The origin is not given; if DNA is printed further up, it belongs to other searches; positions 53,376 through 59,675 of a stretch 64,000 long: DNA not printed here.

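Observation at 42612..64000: Candidate novel two-protein surface system: CHAP-tipped GLUG protein followed by a 0.6-MDa lipid-anchored GLUG fibre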

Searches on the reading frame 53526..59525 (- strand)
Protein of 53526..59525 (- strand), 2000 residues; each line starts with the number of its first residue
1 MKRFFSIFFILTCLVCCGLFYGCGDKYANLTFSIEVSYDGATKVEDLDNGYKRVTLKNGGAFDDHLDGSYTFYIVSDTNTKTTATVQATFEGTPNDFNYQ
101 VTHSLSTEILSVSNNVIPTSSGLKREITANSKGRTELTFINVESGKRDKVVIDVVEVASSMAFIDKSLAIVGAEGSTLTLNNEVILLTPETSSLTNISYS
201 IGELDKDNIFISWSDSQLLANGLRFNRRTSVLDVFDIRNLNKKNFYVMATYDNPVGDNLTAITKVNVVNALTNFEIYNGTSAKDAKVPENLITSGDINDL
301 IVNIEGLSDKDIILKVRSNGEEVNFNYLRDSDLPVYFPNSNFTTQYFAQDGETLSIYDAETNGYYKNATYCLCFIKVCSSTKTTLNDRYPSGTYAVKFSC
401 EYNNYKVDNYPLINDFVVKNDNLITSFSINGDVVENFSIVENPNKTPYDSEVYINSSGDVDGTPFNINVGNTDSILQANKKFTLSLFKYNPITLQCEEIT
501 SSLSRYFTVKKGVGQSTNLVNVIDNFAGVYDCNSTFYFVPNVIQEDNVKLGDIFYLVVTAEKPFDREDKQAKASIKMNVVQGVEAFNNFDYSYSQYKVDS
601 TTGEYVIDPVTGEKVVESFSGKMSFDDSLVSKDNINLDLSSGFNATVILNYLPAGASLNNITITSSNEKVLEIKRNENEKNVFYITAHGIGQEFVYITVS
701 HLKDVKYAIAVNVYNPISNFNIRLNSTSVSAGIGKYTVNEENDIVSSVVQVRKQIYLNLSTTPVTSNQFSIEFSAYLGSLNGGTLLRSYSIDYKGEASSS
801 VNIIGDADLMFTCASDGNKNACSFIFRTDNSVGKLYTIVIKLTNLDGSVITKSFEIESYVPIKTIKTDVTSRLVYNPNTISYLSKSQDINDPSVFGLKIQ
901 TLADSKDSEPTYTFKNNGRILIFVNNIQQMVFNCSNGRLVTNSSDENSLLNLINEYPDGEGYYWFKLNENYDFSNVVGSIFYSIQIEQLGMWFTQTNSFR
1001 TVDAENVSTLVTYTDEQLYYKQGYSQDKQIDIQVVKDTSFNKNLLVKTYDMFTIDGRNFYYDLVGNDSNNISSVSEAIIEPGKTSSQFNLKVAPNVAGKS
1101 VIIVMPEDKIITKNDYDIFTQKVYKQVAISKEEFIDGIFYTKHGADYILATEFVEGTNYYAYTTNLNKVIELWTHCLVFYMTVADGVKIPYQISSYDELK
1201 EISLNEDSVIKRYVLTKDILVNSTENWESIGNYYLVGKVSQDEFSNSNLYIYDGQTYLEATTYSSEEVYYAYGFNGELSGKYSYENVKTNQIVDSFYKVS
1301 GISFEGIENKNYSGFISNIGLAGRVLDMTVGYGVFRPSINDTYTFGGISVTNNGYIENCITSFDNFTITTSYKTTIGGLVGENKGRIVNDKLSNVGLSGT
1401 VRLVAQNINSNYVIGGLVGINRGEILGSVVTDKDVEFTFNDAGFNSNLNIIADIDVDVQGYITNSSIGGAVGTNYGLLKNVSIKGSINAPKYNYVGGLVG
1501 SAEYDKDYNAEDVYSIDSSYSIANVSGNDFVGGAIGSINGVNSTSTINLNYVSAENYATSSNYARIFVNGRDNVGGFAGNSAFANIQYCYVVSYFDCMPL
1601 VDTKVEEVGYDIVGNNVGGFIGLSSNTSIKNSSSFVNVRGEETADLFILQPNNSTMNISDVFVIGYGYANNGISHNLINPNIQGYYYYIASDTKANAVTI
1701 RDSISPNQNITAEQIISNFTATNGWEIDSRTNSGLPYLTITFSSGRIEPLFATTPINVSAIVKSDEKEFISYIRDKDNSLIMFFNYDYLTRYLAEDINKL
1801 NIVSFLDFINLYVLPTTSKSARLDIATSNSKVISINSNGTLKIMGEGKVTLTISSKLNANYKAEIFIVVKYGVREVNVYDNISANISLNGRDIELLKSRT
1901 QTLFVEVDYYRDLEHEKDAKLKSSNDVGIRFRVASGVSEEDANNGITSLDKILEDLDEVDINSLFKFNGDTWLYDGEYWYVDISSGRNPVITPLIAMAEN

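Call 5: search_protein_families(library=pfam, proteins=[window:53526-59525:-], max_evalue=0.01)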
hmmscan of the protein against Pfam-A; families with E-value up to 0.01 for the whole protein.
window:53526-59525:- (2000 aa): 1 family
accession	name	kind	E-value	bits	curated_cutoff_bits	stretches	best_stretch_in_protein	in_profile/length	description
PF07581.17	Glug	-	4.5e-07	30.3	20.5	0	1614-1638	2-27/28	The GLUG motif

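Call 38: search_protein_families(library=ncbifam, proteins=[window:53526-59525:-], max_evalue=0.01)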
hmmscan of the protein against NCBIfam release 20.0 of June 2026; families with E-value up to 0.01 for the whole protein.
window:53526-59525:- (2000 aa): 0 families
